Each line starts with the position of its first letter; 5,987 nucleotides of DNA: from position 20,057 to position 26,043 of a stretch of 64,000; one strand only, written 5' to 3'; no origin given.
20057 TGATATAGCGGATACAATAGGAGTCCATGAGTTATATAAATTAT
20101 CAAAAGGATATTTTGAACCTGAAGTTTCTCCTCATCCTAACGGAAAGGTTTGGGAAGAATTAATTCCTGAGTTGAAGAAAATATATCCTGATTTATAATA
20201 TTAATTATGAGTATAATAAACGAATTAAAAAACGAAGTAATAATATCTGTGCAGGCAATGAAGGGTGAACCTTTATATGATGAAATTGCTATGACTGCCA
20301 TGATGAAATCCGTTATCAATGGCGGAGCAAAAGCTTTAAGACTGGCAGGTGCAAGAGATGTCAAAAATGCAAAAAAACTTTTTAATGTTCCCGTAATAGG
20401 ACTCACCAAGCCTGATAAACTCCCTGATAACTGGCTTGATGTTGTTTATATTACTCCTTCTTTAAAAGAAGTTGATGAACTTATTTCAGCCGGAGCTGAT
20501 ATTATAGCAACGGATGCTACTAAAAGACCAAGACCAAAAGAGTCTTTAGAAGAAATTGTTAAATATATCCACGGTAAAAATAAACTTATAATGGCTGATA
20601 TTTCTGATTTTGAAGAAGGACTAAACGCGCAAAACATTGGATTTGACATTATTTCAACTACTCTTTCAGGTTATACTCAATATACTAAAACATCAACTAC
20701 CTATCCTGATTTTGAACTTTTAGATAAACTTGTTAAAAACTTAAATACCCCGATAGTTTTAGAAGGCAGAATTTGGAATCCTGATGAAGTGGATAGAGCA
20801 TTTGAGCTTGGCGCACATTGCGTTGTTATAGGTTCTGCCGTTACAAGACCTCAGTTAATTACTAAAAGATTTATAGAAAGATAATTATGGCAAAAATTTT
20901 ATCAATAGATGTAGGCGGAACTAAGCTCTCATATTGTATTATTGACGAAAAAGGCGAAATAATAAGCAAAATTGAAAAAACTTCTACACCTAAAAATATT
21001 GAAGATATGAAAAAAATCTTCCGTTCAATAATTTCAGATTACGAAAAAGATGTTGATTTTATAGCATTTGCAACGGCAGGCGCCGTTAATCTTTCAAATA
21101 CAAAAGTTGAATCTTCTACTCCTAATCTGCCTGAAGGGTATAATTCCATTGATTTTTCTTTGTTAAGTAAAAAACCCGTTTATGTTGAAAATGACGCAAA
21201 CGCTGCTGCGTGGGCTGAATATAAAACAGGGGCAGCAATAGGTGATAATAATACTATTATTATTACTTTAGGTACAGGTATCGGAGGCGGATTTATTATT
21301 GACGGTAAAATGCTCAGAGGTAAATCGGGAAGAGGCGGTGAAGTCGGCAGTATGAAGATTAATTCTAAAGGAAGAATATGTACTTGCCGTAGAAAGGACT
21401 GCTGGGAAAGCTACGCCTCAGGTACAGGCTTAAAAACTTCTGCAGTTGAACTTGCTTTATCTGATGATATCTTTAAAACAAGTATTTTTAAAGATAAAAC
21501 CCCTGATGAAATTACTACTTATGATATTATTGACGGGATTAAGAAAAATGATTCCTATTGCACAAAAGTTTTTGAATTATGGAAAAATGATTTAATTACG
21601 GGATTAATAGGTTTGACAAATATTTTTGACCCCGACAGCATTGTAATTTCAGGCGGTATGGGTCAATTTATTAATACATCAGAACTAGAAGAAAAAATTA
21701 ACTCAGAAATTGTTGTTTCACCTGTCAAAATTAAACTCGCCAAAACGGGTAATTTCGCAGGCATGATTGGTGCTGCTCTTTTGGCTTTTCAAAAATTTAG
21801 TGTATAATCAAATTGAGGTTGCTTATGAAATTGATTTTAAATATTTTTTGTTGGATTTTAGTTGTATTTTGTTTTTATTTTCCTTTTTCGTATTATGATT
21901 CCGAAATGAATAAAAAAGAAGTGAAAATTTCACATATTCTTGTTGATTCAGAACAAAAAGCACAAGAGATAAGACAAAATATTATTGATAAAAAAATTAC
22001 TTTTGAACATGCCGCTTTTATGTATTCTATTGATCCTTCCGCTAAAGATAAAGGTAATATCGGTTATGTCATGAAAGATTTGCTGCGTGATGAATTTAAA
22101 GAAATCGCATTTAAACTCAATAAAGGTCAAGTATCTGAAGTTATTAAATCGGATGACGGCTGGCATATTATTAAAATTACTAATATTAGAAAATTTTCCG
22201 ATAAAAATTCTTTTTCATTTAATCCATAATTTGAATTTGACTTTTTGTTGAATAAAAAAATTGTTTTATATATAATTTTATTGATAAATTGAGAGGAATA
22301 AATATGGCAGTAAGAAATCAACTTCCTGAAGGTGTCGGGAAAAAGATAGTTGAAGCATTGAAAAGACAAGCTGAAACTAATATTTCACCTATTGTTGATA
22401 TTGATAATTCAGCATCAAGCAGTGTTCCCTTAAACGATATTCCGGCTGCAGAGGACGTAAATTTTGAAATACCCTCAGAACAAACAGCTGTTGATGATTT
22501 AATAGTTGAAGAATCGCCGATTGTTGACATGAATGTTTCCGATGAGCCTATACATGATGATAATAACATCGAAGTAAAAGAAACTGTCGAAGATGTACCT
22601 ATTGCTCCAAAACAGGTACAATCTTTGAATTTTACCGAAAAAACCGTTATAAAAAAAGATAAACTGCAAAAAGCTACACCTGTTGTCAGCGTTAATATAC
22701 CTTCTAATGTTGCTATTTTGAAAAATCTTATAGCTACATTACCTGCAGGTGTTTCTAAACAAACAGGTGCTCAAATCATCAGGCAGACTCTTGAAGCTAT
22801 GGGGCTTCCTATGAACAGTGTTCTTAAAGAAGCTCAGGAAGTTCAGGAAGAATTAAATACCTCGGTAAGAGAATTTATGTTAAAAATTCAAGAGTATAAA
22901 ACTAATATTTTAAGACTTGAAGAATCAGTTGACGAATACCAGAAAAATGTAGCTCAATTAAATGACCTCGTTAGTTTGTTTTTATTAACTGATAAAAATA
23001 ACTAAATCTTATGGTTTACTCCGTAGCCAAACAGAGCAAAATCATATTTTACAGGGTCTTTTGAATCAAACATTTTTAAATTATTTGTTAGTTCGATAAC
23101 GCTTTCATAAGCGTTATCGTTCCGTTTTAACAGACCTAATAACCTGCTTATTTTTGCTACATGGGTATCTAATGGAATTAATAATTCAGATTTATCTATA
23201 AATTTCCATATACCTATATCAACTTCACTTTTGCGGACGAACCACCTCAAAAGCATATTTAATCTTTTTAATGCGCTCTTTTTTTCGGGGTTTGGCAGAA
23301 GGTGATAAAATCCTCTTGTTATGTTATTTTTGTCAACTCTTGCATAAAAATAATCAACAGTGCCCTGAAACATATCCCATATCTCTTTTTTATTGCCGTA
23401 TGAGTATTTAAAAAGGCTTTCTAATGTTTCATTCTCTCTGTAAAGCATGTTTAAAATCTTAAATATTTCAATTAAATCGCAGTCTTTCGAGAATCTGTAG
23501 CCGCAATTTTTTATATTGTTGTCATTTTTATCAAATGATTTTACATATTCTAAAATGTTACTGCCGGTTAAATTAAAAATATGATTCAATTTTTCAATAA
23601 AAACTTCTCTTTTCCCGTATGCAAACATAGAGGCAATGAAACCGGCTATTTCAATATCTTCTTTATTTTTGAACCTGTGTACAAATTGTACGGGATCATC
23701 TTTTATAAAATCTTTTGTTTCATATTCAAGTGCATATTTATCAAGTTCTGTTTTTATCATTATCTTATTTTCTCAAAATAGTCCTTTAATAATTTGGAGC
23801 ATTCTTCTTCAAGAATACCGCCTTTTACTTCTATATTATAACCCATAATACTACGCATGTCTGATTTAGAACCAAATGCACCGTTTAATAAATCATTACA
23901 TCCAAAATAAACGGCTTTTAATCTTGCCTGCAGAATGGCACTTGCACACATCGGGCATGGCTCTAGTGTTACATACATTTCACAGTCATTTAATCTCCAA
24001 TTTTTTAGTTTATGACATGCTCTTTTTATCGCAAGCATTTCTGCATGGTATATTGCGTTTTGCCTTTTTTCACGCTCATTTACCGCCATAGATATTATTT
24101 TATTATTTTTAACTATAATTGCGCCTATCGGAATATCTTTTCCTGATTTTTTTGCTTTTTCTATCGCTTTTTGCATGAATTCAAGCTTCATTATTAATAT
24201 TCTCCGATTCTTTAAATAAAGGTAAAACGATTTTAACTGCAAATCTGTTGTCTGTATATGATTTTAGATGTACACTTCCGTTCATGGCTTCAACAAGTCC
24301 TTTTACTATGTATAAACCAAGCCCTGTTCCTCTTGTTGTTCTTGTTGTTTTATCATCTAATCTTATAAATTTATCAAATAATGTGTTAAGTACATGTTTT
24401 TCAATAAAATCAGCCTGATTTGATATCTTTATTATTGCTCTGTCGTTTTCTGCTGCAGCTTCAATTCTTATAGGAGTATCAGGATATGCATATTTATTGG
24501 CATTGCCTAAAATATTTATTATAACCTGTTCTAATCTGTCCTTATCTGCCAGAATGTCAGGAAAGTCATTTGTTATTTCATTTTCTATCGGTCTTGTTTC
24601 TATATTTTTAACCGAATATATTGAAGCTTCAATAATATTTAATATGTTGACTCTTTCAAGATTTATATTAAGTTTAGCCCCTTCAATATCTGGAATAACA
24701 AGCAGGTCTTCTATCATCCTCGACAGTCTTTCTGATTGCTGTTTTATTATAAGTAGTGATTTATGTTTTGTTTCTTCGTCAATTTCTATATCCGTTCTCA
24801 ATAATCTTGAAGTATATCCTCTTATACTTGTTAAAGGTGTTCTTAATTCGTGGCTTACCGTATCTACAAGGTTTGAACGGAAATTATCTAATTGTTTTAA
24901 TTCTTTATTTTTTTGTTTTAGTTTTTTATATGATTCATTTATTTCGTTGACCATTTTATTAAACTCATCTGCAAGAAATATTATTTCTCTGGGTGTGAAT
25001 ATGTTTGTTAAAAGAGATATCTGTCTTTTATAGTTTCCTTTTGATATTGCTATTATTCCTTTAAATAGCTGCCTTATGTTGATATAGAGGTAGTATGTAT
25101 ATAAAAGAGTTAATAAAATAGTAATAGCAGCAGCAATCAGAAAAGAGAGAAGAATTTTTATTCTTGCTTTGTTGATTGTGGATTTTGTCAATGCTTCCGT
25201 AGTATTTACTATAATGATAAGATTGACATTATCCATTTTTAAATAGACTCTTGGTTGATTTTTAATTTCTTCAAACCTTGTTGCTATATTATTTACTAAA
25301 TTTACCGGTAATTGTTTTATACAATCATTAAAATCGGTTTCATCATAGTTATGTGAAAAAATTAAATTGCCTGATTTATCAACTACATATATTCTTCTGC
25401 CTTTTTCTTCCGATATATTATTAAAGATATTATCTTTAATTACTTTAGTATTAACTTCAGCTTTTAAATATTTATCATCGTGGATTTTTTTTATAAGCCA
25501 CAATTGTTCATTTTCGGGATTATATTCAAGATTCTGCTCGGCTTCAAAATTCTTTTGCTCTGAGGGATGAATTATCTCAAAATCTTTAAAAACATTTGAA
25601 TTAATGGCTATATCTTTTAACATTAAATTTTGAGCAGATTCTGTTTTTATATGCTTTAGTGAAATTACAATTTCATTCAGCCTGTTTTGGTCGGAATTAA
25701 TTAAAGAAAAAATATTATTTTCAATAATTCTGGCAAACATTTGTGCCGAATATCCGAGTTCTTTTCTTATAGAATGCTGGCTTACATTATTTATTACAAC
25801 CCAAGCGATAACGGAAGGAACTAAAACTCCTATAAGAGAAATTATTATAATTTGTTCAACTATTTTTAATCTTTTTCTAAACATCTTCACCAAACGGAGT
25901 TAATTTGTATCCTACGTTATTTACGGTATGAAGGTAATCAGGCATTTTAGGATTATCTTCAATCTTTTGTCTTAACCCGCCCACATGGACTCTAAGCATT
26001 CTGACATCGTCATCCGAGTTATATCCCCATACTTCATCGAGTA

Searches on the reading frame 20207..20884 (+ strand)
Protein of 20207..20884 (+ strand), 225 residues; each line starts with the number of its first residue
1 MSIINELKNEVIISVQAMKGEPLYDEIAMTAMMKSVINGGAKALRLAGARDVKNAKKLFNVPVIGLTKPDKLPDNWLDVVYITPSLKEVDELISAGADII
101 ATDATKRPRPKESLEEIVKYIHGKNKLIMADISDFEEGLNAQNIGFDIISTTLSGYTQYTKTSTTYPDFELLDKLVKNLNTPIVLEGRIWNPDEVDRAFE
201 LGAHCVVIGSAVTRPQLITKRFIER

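Call 68: search_protein_families(library=pfam, proteins=[window:20207-20884:+], max_evalue=0.00001)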
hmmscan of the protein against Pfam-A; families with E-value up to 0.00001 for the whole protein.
window:20207-20884:+ (225 aa): 1 family
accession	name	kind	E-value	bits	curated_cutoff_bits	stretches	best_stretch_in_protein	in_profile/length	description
PF04131.20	NanE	-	3.6e-59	199.7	27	1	29-224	1-188/192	Putative N-acetylmannosamine-6-phosphate epimerase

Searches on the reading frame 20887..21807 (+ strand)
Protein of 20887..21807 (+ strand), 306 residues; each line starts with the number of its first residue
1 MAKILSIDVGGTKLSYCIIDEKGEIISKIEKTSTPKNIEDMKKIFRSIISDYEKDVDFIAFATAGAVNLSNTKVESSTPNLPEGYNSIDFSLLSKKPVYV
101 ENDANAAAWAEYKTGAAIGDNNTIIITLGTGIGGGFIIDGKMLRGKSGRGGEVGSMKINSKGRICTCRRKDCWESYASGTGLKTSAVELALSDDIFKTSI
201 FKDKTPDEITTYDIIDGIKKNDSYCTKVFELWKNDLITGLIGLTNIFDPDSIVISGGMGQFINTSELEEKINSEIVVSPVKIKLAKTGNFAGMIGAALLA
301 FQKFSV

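Call 68: search_protein_families(library=pfam, proteins=[window:20887-21807:+], max_evalue=0.00001)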
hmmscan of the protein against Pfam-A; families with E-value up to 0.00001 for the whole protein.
window:20887-21807:+ (306 aa): 2 families
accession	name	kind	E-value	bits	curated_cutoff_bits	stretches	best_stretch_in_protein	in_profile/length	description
PF00480.26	ROK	-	2.3e-57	195.2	22.9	1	5-302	2-293/294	ROK family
PF01869.26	BcrAD_BadFG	-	4.6e-07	30.1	31.5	0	7-159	3-153/271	BadF/BadG/BcrA/BcrD ATPase family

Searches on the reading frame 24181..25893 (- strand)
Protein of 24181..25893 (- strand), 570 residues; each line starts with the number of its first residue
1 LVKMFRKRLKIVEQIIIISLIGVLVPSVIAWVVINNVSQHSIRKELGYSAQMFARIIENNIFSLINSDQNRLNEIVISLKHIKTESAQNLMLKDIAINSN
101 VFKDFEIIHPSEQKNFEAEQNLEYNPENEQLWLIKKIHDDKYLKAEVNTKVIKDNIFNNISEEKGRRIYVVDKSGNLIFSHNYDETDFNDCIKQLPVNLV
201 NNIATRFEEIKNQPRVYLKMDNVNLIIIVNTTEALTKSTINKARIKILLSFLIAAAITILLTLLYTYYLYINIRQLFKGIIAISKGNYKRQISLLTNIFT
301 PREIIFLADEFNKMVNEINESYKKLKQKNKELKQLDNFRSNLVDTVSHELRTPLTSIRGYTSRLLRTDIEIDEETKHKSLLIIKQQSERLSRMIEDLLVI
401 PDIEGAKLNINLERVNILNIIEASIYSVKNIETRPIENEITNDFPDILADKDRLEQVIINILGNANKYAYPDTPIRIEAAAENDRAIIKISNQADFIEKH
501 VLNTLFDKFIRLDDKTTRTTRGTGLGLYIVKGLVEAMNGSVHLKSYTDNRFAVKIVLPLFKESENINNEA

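Call 68: search_protein_families(library=pfam, proteins=[window:24181-25893:-], max_evalue=0.00001)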
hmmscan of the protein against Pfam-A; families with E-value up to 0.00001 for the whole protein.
window:24181-25893:- (570 aa): 2 families
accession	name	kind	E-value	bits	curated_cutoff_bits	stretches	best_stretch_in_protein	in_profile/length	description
PF02518.31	HATPase_c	-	5.7e-19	69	26.4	1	450-559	2-109/111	Histidine kinase-, DNA gyrase B-, and HSP90-like ATPase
PF00512.31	HisKA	-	4.2e-15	56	26.9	1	339-403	2-63/66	His Kinase A (phospho-acceptor) domain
